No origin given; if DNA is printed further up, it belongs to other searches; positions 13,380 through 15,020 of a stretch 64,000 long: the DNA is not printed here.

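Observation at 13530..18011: Single 1490-aa polypeptide fusing two PL22-like oligogalacturonate-lyase propellers with a GH88/GH105-like unsaturated-uronyl hydrolase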

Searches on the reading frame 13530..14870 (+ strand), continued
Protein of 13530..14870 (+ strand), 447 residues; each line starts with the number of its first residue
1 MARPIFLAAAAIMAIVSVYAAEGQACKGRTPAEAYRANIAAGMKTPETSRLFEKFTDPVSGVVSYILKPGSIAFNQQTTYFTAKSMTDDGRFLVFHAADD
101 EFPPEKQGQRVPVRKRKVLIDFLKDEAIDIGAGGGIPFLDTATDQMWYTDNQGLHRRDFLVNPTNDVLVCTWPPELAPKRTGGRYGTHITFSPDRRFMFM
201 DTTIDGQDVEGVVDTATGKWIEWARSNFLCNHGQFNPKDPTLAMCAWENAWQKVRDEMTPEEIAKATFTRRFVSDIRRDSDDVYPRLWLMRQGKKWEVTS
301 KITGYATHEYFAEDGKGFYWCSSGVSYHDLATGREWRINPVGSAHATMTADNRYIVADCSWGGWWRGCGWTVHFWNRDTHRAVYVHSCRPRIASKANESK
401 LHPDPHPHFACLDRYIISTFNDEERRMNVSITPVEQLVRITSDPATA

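Call 63: find_encoding_contigs(protein=P0002, flank=8000, max_places=3)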
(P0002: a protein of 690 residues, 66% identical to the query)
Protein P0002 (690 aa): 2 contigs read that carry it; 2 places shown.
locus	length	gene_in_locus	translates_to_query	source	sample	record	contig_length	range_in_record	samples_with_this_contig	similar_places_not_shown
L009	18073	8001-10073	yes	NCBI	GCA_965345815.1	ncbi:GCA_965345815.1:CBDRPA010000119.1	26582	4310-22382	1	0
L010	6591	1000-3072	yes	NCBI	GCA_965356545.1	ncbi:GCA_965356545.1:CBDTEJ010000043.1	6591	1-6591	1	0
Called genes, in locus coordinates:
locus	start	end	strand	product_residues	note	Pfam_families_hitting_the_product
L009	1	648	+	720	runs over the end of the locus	PF13229:Beta_helix (faint)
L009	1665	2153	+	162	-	PF01844:HNH (weak)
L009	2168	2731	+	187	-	-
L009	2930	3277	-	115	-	-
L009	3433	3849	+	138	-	-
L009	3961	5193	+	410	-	PF01938:TRAM, PF05958:tRNA_U5-meth_tr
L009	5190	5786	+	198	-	PF00440:TetR_N, PF08359:TetR_C_4 (weak), PF16925:TetR_C_13 (weak)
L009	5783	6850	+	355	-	PF04055:Radical_SAM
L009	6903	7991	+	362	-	-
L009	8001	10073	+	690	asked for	-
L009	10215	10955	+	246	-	PF00005:ABC_tran, PF13304:AAA_21 (weak)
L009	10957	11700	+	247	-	PF12679:ABC2_membrane_2, PF12730:ABC2_membrane_4 (weak), PF13346:ABC2_membrane_5 (faint), PF12698:ABC2_membrane_3 (weak)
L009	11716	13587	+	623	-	PF23357:DUF7088, PF09822:ABC_transp_aux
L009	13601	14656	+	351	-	PF14238:DUF4340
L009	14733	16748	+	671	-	-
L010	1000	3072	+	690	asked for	-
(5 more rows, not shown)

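Call 64: find_encoding_contigs(protein=P0003, flank=8000, max_places=2)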
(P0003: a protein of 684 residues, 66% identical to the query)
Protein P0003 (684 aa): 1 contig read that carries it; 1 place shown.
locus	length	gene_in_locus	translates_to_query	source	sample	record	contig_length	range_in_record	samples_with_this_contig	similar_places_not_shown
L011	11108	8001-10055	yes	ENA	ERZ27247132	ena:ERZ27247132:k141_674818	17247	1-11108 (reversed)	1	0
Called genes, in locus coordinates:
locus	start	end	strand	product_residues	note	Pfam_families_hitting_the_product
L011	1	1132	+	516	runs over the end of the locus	PF04932:Wzy_C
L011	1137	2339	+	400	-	PF00155:Aminotran_1_2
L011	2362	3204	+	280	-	PF10672:Methyltrans_SAM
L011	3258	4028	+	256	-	PF02548:Pantoate_transf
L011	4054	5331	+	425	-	PF00709:Adenylsucc_synt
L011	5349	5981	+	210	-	PF01255:Prenyltransf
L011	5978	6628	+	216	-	PF01148:CTP_transf_1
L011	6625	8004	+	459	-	PF00106:adh_short, PF01073:3Beta_HSD (weak), PF01370:Epimerase, PF02719:Polysacc_synt_2, PF04321:RmlD_sub_bind, PF16363:GDP_Man_Dehyd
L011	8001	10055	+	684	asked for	-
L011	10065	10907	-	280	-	PF03009:GDPD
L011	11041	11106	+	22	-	?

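Call 65: find_related_loci(query=A1, collection=genome_contigs, flank=8000)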
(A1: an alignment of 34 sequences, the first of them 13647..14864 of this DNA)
Query A1 (406 aa) in genome_contigs; peptide patterns used: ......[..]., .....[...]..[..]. (x = any residue, [..] = any of these).
246 stretches matched a pattern; 131 encode a relative of the query (tblastn E <= 1e-3); the best 80 are kept; 79 distinct loci.
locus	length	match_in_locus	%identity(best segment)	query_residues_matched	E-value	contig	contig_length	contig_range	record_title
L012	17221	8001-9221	77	1-406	0e+0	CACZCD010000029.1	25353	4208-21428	uncultured bacterium isolate RUG12478 genome assembly, contig: RUG12478_asm_29, whole genome shotgun sequence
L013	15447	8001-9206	68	1-405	0e+0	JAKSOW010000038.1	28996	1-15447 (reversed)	MAG: Kiritimatiellia bacterium isolate Horse_feces187 MAG187_38, whole genome shotgun sequence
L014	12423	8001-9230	69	1-406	0e+0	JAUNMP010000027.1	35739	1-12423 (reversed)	MAG: bacterium isolate S32M_St_metabat_107 NODE_783_length_35739_cov_34.964942, whole genome shotgun sequence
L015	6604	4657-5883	67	1-406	1e-178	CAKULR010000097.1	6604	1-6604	MAG: uncultured Kiritimatiellaeota bacterium isolate REFINED_METABAT215_TOP10_CONTIGS_1500_ASSEMBLY_K77_MERGED__Hadza_Mo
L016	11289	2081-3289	58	1-406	9e-163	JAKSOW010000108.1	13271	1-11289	MAG: Kiritimatiellia bacterium isolate Horse_feces187 MAG187_108, whole genome shotgun sequence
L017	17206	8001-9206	50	7-402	5e-126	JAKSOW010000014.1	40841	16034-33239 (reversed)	MAG: Kiritimatiellia bacterium isolate Horse_feces187 MAG187_14, whole genome shotgun sequence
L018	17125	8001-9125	45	4-402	5e-115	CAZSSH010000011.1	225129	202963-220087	MAG TPA_asm: uncultured Victivallaceae bacterium isolate SRP293105_co2_20 genome assembly, contig: k141_26237, whole gen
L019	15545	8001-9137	47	4-406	5e-114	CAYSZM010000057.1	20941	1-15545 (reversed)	MAG TPA_asm: uncultured Victivallis sp. isolate SRP216815_co1_93 genome assembly, contig: NODE_2924_length_20941_cov_23.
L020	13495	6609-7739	46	2-402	1e-112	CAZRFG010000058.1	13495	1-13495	MAG TPA_asm: uncultured Victivallaceae bacterium isolate SRP216815_co1_12 genome assembly, contig: NODE_5800_length_1349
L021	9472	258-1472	46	1-405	7e-119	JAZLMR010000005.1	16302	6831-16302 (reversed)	MAG: Kiritimatiellia bacterium isolate T1900044954_TA20190008.MAGScoT_cleanbin_000116 SGB_3797_k141_1871488, whole genom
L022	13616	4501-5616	45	6-403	5e-111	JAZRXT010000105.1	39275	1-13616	MAG: Kiritimatiellia bacterium isolate T1900044950_TA20190003.MAGScoT_cleanbin_000120 SGB_3607_k141_2162416, whole genom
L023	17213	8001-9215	43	1-403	3e-110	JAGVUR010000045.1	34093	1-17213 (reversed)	MAG: Verrucomicrobia bacterium isolate WAS_Bin_30 WAS_Bin_30_scaffold_438, whole genome shotgun sequence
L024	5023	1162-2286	45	4-402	3e-110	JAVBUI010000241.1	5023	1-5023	MAG: Victivallaceae bacterium isolate EPI_MAG_00274 c_000012169332, whole genome shotgun sequence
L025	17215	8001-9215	43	1-403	1e-109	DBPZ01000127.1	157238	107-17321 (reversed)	MAG TPA_asm: Lentisphaeria bacterium UBA1407 UBA1407_contig_6559, whole genome shotgun sequence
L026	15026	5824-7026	46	2-405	1e-108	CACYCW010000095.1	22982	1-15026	uncultured bacterium isolate RUG11823 genome assembly, contig: RUG11823_asm_95, whole genome shotgun sequence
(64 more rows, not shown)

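Call 69: search_protein_families(library=pfam, alignment_id=A4, max_evalue=0.00001)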
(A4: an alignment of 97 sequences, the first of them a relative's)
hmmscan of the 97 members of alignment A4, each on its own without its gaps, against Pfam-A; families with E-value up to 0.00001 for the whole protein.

A. member 1, L012:4088-4993:+ (302 aa): 1 family
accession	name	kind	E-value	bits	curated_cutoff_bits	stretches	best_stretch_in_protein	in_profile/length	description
PF00929.31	RNase_T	-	4.6e-25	89.5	24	1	39-194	1-164/164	Exonuclease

B. families by the number of members that match (of 97 scanned): 87 families (the first 25 are shown)
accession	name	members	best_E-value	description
PF01408.29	GFO_IDH_MocA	3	1.6e-23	Oxidoreductase family, NAD-binding Rossmann fold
PF16363.11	GDP_Man_Dehyd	2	5.2e-137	GDP-mannose 4,6 dehydratase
PF01370.27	Epimerase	2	6.8e-68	NAD dependent epimerase/dehydratase family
PF02397.22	Bac_transf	2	8e-64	Bacterial sugar transferase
PF07470.19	Glyco_hydro_88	2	4.1e-45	Glycosyl Hydrolase Family 88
PF22725.1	GFO_IDH_MocA_C3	2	6.6e-28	GFO/IDH/MocA C-terminal domain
PF13229.12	Beta_helix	2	1.5e-24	Right handed beta helix region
PF01261.30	AP_endonuc_2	2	1.7e-21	Xylose isomerase-like TIM barrel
PF00149.33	Metallophos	2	1.5e-10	Calcineurin-like phosphoesterase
PF07596.16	SBP_bac_10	2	6.5e-08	Protein of unknown function (DUF1559)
PF04321.23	RmlD_sub_bind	2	1.7e-07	RmlD substrate binding domain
PF07963.17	N_methyl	2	1.6e-06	Prokaryotic N-terminal methylation motif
PF00318.25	Ribosomal_S2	1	8.8e-83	Ribosomal protein S2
PF02127.20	Peptidase_M18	1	2e-81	Aminopeptidase I zinc metalloprotease (M18)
PF00375.23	SDF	1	3.6e-69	Sodium:dicarboxylate symporter family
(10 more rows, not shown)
